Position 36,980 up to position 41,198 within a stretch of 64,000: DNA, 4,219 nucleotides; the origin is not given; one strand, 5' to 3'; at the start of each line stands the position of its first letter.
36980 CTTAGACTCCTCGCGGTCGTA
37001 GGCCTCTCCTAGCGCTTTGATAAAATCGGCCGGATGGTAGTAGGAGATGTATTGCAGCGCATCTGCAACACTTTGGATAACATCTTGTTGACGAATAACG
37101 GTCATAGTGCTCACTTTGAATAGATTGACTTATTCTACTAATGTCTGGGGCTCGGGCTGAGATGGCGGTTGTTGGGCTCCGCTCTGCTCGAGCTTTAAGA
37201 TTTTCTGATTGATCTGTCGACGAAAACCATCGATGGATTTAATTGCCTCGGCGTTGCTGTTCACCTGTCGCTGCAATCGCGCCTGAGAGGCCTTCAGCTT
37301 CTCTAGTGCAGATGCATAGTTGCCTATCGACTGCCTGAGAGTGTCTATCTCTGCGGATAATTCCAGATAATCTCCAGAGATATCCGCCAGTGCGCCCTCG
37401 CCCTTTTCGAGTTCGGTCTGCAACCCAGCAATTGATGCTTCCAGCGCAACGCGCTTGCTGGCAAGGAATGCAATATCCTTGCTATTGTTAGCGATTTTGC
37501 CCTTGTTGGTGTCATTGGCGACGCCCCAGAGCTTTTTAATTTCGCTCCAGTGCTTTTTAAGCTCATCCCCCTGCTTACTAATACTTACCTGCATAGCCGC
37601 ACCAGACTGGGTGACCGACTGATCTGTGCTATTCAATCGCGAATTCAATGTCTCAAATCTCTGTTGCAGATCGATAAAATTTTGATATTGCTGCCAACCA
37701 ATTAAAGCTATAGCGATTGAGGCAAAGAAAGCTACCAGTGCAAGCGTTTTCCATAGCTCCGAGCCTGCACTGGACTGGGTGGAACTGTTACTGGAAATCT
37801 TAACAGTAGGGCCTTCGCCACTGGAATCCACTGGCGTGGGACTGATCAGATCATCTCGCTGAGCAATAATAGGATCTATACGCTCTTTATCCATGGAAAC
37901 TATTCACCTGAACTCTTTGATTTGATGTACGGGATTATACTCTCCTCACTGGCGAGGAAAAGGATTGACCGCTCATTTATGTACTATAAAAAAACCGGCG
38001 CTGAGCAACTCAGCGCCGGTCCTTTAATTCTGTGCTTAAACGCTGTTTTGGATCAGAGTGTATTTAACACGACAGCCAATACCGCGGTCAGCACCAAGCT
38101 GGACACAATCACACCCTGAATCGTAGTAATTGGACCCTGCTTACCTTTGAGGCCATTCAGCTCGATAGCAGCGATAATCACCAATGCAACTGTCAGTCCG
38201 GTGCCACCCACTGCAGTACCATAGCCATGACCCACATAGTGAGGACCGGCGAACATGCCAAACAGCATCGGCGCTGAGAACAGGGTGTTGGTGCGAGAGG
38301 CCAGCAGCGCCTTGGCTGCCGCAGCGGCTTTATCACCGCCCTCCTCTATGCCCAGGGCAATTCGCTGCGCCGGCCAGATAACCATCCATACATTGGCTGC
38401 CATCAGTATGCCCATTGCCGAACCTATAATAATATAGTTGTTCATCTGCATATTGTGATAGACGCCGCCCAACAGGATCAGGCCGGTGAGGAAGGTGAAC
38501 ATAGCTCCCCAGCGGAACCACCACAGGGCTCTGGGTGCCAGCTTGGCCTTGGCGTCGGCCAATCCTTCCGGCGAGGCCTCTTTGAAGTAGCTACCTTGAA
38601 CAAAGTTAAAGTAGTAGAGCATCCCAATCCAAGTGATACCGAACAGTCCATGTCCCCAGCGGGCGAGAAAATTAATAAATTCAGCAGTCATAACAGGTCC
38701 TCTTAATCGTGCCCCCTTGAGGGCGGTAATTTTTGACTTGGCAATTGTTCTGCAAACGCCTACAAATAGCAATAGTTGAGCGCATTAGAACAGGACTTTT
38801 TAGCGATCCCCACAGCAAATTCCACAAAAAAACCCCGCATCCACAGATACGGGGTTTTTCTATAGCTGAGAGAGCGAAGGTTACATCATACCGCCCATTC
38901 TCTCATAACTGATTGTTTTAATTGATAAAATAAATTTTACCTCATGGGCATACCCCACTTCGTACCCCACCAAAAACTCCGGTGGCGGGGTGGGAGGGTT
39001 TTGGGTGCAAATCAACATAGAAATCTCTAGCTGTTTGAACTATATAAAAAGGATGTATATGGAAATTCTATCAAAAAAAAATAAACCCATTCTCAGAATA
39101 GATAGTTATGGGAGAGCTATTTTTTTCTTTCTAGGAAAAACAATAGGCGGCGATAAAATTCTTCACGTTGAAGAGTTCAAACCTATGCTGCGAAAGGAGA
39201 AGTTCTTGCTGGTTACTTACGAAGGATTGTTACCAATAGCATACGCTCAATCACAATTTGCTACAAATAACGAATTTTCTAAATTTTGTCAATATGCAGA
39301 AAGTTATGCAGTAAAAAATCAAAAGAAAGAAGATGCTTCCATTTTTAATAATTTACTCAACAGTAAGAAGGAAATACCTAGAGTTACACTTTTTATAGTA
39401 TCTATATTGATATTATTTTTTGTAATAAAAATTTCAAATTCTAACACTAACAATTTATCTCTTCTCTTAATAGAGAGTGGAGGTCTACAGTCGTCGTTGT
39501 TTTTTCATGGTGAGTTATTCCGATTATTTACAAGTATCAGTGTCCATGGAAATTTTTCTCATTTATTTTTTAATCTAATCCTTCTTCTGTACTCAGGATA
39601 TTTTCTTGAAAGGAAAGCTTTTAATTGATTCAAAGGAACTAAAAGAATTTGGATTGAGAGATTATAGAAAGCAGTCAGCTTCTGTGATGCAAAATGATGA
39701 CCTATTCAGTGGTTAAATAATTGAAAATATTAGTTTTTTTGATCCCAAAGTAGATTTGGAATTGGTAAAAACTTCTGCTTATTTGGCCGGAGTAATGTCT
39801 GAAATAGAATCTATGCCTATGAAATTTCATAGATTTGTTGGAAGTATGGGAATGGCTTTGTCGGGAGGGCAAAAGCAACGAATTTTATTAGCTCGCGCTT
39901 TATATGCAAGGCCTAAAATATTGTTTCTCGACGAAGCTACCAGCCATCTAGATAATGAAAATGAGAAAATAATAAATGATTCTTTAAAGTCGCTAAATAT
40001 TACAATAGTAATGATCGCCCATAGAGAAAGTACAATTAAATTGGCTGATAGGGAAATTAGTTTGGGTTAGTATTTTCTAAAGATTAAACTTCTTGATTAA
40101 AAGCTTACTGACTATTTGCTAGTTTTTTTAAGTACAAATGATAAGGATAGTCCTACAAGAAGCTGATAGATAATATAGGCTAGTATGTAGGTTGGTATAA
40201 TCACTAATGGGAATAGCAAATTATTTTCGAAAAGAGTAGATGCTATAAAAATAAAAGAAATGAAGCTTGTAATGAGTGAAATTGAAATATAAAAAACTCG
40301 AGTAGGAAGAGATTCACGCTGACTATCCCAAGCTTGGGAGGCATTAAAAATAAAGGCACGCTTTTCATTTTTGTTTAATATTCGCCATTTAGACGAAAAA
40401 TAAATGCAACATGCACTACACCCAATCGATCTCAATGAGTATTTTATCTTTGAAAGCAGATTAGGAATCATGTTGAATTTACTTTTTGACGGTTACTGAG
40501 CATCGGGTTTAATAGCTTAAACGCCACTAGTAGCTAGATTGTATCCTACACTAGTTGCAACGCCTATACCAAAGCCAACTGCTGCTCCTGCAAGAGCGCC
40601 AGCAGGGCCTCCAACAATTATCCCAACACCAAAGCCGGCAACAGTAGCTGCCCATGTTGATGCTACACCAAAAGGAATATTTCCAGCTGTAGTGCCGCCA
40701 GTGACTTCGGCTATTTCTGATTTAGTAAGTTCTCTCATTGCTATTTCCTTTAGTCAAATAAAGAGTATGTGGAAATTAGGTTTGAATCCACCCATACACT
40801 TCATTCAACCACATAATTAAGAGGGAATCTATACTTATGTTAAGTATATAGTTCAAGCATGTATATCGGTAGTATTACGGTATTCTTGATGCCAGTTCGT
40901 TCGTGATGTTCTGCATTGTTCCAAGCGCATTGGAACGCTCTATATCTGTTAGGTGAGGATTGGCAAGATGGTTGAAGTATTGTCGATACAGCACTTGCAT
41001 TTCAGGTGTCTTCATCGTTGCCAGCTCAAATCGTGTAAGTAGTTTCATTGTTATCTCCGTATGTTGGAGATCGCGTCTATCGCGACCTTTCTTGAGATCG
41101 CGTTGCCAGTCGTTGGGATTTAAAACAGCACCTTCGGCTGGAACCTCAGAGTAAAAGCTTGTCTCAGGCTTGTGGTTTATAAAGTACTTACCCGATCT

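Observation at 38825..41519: AT-rich 2.6 kb insert bracketed by a duplicated groEL 3' end, with the native stop codon and terminator stranded on the far side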

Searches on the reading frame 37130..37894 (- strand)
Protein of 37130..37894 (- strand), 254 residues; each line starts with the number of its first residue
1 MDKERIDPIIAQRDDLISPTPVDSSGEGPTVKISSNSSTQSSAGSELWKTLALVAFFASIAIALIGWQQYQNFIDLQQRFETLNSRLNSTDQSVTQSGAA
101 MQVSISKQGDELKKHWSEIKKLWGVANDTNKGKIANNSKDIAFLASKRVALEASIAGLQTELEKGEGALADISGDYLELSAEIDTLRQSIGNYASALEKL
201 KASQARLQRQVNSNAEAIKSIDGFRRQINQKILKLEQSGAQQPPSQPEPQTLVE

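Call 6: search_protein_families(library=pfam, max_evalue=0.01, proteins=[window:37130-37894:-])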
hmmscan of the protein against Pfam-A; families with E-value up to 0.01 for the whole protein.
window:37130-37894:- (254 aa): 10 families
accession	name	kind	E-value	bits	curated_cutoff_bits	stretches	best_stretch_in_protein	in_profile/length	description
PF14662.11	KASH_CCD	-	0.0002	21.9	43.3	1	136-212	113-189/191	Coiled-coil region of CCDC155 or KASH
PF08614.16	ATG16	-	0.00027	21.6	33.7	1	68-220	22-148/200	Autophagy protein 16 (ATG16)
PF10473.14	CENP-F_leu_zip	-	0.0012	19.4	34.5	1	143-241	21-119/140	Leucine-rich repeats of kinetochore protein Cenp-F/LEK1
PF24922.1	ACBP4_C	-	0.0014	19.2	31.2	1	138-230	2-94/105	Acyl-CoA-binding domain-containing protein 4-6, C-terminal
PF07888.16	CALCOCO1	-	0.0025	17.3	36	1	75-240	77-237/496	Calcium binding and coiled-coil domain (CALCOCO1) like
PF04513.17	Baculo_PEP_C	-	0.003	18.1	38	0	153-221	30-93/140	Baculovirus polyhedron envelope protein, PEP, C terminus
PF18181.6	SLATT_1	-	0.0035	17.8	26.3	1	48-97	50-98/122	SMODS and SLOG-associating 2TM effector domain 1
PF01442.23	Apolipoprotein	-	0.0083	16.3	90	0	178-219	63-105/190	Apolipoprotein A1/A4/E domain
PF19220.6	Rod_CreS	-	0.0088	15.6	100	0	137-236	32-131/359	Crescentin, rod domain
PF07303.18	Occludin_ELL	-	0.0096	17.1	31.2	0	68-121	19-71/101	Occludin homology domain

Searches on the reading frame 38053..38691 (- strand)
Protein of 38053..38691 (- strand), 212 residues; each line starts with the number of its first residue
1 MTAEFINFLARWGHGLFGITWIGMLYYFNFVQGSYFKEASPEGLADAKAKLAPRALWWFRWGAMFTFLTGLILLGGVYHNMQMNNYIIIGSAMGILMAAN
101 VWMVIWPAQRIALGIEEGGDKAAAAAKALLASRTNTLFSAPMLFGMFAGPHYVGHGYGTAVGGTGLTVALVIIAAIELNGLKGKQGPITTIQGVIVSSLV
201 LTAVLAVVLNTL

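Call 6: search_protein_families(library=pfam, max_evalue=0.01, proteins=[window:38053-38691:-])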
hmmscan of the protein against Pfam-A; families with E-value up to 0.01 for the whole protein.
window:38053-38691:- (212 aa): 1 family
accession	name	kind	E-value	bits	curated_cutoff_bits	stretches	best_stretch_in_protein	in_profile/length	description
PF06181.16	Urate_ox_N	-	1.2e-16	61.4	26.9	3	85-161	172-248/295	Urate oxidase N-terminal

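Call 7: find_related_loci(query=window:38053-38691:-, collection=genome_contigs, flank=10000)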
Query window:38053-38691:- (212 aa) in genome_contigs; peptide patterns used: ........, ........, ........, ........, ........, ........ (x = any residue, [..] = any of these).
600 stretches matched a pattern (row limit reached: there are more); 582 encode a relative of the query (tblastn E <= 1e-3); the best 80 are kept; 80 distinct loci.
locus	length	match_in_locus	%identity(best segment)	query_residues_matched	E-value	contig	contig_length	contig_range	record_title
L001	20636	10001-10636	86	1-212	3e-112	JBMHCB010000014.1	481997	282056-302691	MAG: Porticoccaceae bacterium isolate STO1_bin.254 c_000000000014, whole genome shotgun sequence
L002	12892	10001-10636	85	1-212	3e-110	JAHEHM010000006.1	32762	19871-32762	MAG: Porticoccaceae bacterium isolate Ww454 NODE_1351_length_32762_cov_9.778499, whole genome shotgun sequence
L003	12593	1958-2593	85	1-212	3e-108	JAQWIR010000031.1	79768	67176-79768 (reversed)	MAG: Porticoccaceae bacterium isolate cluster1_bin.58 k141_53297, whole genome shotgun sequence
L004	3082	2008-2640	78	1-212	7e-110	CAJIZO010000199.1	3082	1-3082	MAG: Flavobacteriaceae bacterium TMED48 isolate FRAM18_bin288 genome assembly, contig: FRAM18_bin288-199, whole genome s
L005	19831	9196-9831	83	1-212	4e-104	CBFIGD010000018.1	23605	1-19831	MAG: uncultured Porticoccaceae bacterium isolate Co_bin_832_orig genome assembly, contig: Co_bin_832_orig_Co_c_000000769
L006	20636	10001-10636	83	1-212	2e-103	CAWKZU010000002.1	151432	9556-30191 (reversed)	MAG: Gammaproteobacteria bacterium isolate CB4_SCM.73 genome assembly, contig: Ga0302127_10000002, whole genome shotgun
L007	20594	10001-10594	86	1-198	3e-103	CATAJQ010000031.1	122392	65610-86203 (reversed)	MAG: Cellvibrionales bacterium UBA7375 isolate bin.232 MAG genome assembly, contig: k119_4586483, whole genome shotgun s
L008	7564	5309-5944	83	1-212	7e-103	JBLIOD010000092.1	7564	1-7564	MAG: Gammaproteobacteria bacterium isolate 3300053785_172 Ga0535658_0030629, whole genome shotgun sequence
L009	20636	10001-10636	81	1-212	2e-100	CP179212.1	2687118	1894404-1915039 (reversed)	Porticoccaceae bacterium nBUS_09 chromosome, complete genome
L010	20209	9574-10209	79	1-212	3e-98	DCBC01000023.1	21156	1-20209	MAG TPA_asm: Porticoccaceae bacterium UBA1117 UBA1117_contig_5366, whole genome shotgun sequence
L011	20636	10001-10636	81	1-212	2e-99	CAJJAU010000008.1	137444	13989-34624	MAG: gamma proteobacterium HTCC2207 isolate FRAM18_bin252 genome assembly, contig: FRAM18_bin252-8, whole genome shotgun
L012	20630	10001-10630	72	1-209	5e-95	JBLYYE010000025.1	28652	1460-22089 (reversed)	MAG: Porticoccaceae bacterium isolate DBSW3.bin4 k97_544400, whole genome shotgun sequence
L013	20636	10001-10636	81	1-212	8e-95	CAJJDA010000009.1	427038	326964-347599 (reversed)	MAG: gamma proteobacterium HTCC2207 isolate FRAM18_bin237 genome assembly, contig: FRAM18_bin237-9, whole genome shotgun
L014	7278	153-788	75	1-212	7e-93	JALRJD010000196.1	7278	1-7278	MAG: Porticoccaceae bacterium isolate QJ.7 QJ_348633, whole genome shotgun sequence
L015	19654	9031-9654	76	1-212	3e-92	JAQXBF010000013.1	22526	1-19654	MAG: Porticoccaceae bacterium isolate cluster4_bin.13 k119_421592, whole genome shotgun sequence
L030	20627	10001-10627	66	2-212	7e-84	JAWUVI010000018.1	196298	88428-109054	MAG: Cellvibrionaceae bacterium isolate HBSea_ice_MAG1136 BAT.1136_483716_flag=0_multi=18.3517_len=196298, whole genome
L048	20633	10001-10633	62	1-209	2e-78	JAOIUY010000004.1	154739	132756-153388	Pseudomonadales bacterium isolate AM-377-L22 AM-377-L22_NODE_4, whole genome shotgun sequence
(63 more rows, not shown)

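Call 68: find_encoding_contigs(protein=window:38053-38691:-, flank=6000, max_places=8)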
Protein window:38053-38691:- (212 aa): 2 contigs read that carry it; 2 places shown.
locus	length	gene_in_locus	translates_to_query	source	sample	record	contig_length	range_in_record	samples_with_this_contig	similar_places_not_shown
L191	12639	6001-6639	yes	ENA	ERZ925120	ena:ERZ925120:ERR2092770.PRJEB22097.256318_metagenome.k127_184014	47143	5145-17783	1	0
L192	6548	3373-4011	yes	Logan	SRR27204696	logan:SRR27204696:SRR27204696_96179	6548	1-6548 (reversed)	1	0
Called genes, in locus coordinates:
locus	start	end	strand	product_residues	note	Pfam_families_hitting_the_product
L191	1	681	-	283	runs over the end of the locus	PF02749:QRPTase_N, PF01729:QRPTase_C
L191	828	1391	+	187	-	PF01510:Amidase_2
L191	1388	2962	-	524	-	PF13000:Acatn (weak), PF07690:MFS_1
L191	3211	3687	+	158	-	PF04186:FxsA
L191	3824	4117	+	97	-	PF00166:Cpn10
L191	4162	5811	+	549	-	-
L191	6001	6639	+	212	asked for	PF06181:Urate_ox_N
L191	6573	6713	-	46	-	-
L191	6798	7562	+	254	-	-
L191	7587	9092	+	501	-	PF05681:Fumerase, PF05683:Fumerase_C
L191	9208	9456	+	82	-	-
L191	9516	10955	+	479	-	PF00929:RNase_T, PF08411:ExoI_SH3, PF26016:ExoI_C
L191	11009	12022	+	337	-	PF02729:OTCace_N, PF00185:OTCace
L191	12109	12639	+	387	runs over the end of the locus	PF01553:Acyltransferase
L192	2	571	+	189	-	?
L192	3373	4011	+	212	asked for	PF06181:Urate_ox_N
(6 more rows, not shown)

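Call 74: search_protein_families(library=pfam, max_evalue=0.00001, proteins=[L030:3215-5392:+, L030:2166-3080:-, L048:8267-9646:+])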
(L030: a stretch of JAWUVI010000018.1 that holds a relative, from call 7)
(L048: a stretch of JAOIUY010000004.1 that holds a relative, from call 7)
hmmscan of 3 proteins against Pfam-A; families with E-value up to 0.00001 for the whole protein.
L030:3215-5392:+ (725 aa): 1 family
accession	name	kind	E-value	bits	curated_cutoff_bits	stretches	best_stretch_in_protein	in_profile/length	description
PF00141.28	peroxidase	-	2.7e-72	243.9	27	2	73-394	9-236/237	Peroxidase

L030:2166-3080:- (304 aa): 2 families
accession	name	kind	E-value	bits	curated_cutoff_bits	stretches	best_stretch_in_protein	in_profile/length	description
PF03466.25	LysR_substrate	-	1e-34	120.2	28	1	94-294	8-207/209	LysR substrate binding domain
PF00126.33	HTH_1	-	2.9e-16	59.6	26.6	1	4-63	1-60/60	Bacterial regulatory helix-turn-helix protein, lysR family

L048:8267-9646:+ (459 aa): 6 families
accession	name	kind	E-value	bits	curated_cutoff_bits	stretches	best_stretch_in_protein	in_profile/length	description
PF08443.16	RimK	-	4.6e-61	206.2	21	1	261-449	2-188/188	RimK-like ATP-grasp domain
PF18030.7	Rimk_N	-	5.8e-36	123.1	26.4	1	163-257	1-94/94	RimK PreATP-grasp domain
PF05618.17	Zn_protease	-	1.1e-34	119.8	27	1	7-140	1-134/138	Putative ATP-dependent zinc protease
PF02955.21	GSH-S_ATP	-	2.1e-18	66.8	23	1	301-431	34-168/175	Prokaryotic glutathione synthetase, ATP-grasp domain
PF14397.11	ATPgrasp_ST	-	2.4e-10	40.5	31.4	0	394-443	220-271/278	Sugar-transfer associated ATP-grasp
PF02655.19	ATP-grasp_3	-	4.1e-09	37.1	23.2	1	262-426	3-155/160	ATP-grasp domain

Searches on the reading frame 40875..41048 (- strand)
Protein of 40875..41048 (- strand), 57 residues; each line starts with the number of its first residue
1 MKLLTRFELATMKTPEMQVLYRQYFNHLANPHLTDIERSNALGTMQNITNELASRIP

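Call 6: search_protein_families(library=pfam, max_evalue=0.01, proteins=[window:40875-41048:-])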
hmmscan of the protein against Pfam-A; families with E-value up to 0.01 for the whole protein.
window:40875-41048:- (57 aa): 0 families

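Call 25: search_protein_families(library=pfam, max_evalue=0.01, proteins=[window:40875-41048:-])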
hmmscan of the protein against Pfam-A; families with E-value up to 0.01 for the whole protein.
window:40875-41048:- (57 aa): 0 families

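Call 36: search_protein_families(library=ncbifam, max_evalue=0.001, proteins=[window:40875-41048:-])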
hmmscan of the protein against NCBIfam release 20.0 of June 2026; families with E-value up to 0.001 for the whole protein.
window:40875-41048:- (57 aa): 0 families
